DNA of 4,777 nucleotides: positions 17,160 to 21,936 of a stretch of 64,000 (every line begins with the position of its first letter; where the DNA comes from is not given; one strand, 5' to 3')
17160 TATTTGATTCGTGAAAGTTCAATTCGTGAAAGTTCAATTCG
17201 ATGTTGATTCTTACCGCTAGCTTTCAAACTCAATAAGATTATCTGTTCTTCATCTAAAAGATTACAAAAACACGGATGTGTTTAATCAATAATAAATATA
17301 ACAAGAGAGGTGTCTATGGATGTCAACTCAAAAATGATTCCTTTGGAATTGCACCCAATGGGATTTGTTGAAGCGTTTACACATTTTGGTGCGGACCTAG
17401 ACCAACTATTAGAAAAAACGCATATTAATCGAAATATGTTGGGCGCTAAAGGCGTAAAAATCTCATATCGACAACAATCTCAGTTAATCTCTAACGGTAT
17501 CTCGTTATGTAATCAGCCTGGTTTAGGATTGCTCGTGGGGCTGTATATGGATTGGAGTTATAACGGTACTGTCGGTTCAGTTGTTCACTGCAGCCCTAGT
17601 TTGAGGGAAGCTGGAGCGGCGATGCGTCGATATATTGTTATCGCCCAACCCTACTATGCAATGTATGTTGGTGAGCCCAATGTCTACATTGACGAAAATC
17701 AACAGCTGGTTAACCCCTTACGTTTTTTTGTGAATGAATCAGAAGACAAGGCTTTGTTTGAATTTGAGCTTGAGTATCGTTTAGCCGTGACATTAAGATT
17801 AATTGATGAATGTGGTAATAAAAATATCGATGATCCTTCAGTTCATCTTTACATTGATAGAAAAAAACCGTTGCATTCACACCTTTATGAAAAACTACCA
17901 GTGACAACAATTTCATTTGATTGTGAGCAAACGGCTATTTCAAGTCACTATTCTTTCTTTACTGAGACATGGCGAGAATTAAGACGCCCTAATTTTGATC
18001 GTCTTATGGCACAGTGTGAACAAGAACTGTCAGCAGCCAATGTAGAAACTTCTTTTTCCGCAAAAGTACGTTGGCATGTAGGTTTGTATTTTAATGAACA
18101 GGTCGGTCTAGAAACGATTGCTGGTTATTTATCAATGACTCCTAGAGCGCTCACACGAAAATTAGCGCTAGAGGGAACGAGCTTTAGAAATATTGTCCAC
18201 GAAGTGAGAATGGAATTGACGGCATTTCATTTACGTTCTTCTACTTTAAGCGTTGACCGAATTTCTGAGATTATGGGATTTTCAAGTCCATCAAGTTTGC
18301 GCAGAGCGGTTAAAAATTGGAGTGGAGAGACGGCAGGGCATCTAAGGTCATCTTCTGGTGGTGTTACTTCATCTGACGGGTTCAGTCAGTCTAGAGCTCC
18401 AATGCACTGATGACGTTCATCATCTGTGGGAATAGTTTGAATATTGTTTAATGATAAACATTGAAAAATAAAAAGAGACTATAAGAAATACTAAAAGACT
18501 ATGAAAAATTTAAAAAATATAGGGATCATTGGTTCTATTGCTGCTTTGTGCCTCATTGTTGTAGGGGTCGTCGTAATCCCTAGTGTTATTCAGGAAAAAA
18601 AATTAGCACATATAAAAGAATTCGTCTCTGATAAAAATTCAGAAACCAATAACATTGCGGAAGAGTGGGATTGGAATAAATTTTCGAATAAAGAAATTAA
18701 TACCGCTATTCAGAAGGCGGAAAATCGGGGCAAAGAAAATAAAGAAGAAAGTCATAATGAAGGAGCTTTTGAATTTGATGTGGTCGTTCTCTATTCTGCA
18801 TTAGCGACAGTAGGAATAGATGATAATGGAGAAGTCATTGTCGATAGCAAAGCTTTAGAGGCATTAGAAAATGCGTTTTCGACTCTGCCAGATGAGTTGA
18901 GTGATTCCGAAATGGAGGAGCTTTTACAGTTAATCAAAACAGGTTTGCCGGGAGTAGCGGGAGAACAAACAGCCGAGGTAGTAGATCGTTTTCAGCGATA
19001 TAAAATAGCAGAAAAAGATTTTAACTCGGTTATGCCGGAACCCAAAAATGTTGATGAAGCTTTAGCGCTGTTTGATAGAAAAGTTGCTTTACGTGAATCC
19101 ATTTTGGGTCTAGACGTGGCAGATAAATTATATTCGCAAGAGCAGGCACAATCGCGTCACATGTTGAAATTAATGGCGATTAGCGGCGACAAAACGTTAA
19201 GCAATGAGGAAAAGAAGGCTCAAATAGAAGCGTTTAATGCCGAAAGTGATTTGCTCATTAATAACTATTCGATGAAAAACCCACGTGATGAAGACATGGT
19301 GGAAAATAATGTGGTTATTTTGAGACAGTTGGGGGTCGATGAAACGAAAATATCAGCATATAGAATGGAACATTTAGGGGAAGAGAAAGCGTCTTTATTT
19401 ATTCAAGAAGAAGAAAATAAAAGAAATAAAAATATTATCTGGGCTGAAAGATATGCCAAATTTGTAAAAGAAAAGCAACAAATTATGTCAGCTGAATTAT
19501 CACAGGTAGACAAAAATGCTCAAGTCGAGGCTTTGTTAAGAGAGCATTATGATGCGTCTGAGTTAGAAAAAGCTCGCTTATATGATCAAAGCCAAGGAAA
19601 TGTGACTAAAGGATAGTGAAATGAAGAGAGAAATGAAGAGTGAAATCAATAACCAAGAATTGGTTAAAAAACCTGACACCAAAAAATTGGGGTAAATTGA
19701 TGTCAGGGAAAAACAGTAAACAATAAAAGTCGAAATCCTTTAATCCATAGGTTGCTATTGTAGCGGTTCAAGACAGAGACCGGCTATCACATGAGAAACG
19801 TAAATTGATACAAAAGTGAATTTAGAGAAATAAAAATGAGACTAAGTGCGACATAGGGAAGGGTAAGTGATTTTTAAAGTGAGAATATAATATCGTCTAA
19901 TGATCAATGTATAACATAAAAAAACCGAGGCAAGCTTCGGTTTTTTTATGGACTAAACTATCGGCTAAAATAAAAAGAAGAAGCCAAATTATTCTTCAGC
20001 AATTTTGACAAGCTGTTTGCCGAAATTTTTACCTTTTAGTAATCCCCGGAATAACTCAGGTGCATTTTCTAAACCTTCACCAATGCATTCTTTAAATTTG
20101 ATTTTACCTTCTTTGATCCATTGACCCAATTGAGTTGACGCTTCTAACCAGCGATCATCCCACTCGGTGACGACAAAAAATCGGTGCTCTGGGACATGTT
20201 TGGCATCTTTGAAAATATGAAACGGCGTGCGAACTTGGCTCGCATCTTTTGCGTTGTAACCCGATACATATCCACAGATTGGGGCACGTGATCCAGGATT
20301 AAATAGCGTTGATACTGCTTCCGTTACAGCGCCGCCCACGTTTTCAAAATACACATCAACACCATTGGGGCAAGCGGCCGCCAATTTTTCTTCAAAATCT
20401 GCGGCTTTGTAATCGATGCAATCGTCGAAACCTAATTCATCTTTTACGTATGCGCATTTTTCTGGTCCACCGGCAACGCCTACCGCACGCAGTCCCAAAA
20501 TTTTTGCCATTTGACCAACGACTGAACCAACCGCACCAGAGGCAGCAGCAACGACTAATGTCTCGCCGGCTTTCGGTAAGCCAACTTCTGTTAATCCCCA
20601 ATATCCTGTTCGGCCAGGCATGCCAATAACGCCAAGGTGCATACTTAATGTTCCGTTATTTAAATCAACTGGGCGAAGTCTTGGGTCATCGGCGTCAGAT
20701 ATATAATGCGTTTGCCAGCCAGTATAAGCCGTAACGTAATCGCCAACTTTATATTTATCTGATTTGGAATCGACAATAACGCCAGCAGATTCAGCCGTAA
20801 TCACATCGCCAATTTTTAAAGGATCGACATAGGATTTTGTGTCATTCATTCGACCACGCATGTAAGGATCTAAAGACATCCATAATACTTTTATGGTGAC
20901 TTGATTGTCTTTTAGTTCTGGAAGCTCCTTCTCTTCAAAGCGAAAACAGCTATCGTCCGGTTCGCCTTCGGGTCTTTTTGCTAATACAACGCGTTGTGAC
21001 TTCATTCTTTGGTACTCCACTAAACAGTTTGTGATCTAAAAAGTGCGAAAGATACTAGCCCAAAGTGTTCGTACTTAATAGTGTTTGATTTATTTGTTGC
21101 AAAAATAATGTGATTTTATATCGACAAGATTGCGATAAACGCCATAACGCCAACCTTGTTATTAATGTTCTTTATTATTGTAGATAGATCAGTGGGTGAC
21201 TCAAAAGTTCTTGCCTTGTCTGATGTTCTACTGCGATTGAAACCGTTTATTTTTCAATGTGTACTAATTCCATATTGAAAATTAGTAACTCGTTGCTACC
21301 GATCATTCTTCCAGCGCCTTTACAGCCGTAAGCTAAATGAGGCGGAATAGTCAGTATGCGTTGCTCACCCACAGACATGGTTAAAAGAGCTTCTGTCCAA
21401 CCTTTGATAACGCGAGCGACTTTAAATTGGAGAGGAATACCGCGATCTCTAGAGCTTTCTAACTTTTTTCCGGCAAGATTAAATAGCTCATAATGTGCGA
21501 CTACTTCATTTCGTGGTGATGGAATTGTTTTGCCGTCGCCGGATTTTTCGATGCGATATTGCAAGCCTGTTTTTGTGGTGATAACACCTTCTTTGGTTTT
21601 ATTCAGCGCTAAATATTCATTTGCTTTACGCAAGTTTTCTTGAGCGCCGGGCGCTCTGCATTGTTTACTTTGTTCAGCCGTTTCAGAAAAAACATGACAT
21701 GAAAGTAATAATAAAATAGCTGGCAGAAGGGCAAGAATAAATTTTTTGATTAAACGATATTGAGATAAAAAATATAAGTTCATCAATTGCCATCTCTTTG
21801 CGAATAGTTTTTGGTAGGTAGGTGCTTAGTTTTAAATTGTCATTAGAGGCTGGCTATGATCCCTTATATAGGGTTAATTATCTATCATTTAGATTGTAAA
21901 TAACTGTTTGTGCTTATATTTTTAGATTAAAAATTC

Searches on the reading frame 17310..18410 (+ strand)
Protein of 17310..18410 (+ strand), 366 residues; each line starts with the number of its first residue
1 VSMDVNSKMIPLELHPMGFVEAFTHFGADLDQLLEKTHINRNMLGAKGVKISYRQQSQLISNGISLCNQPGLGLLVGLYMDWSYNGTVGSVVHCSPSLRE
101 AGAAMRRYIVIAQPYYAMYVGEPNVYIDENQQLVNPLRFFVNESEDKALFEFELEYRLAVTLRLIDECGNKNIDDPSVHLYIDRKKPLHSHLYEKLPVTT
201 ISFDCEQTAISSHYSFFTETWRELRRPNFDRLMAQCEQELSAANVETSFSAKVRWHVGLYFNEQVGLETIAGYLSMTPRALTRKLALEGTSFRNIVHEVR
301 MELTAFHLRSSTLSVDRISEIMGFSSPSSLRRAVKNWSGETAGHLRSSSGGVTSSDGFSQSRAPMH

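Call 18: search_protein_families(library=pfam, proteins=[window:17310-18410:+], max_evalue=0.001)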
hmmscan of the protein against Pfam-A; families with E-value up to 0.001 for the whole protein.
window:17310-18410:+ (366 aa): 2 families
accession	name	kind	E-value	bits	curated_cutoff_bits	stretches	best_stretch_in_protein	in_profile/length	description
PF12625.12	Arabinose_bd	-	4.1e-13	50.3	27.6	1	27-210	1-174/185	Arabinose-binding domain of AraC transcription regulator, N-term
PF12833.13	HTH_18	-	2.2e-12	47.5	33.6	1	271-347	2-79/80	Helix-turn-helix domain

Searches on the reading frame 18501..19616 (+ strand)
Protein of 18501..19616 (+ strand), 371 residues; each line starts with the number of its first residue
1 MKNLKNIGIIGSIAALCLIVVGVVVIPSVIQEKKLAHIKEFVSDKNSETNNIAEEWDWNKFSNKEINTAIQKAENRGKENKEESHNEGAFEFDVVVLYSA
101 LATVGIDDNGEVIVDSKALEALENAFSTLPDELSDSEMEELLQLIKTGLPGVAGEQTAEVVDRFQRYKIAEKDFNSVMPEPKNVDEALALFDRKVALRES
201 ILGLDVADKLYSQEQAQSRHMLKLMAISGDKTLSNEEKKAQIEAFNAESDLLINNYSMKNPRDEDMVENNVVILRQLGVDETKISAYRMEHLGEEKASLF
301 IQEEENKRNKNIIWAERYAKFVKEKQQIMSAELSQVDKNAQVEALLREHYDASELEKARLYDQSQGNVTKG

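Call 18: search_protein_families(library=pfam, proteins=[window:18501-19616:+], max_evalue=0.001)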
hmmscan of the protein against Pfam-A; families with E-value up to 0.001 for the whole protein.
window:18501-19616:+ (371 aa): 1 family
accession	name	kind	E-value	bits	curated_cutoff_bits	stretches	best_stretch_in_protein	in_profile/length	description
PF03280.19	Lipase_chap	-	2.6e-20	73.7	25.7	1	162-354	3-191/192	Proteobacterial lipase chaperone protein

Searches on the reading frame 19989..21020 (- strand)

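Call 18: search_protein_families(library=pfam, proteins=[window:19989-21020:-], max_evalue=0.001)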
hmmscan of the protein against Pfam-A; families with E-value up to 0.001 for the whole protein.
window:19989-21020:- (343 aa): 3 families
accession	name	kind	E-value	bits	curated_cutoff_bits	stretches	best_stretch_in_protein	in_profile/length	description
PF16884.10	ADH_N_2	-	1.5e-38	131.4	31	1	10-112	2-104/108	N-terminal domain of oxidoreductase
PF00107.32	ADH_zinc_N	-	2e-17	63.8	31.8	1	163-257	1-96/129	Zinc-binding dehydrogenase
PF13602.12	ADH_zinc_N_2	-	5.3e-10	40.8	27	1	196-335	1-131/134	Zinc-binding dehydrogenase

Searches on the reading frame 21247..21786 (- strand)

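Call 18: search_protein_families(library=pfam, proteins=[window:21247-21786:-], max_evalue=0.001)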
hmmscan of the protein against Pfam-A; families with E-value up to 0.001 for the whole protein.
window:21247-21786:- (179 aa): 2 families
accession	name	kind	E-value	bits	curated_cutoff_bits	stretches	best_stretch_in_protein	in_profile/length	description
PF00254.34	FKBP_C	-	9.1e-22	77.6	21.1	1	86-175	2-94/94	FKBP-type peptidyl-prolyl cis-trans isomerase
PF01346.23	FKBP_N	-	4.6e-09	37.5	22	1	34-79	52-97/97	Domain amino terminal to FKBP-type peptidyl-prolyl isomerase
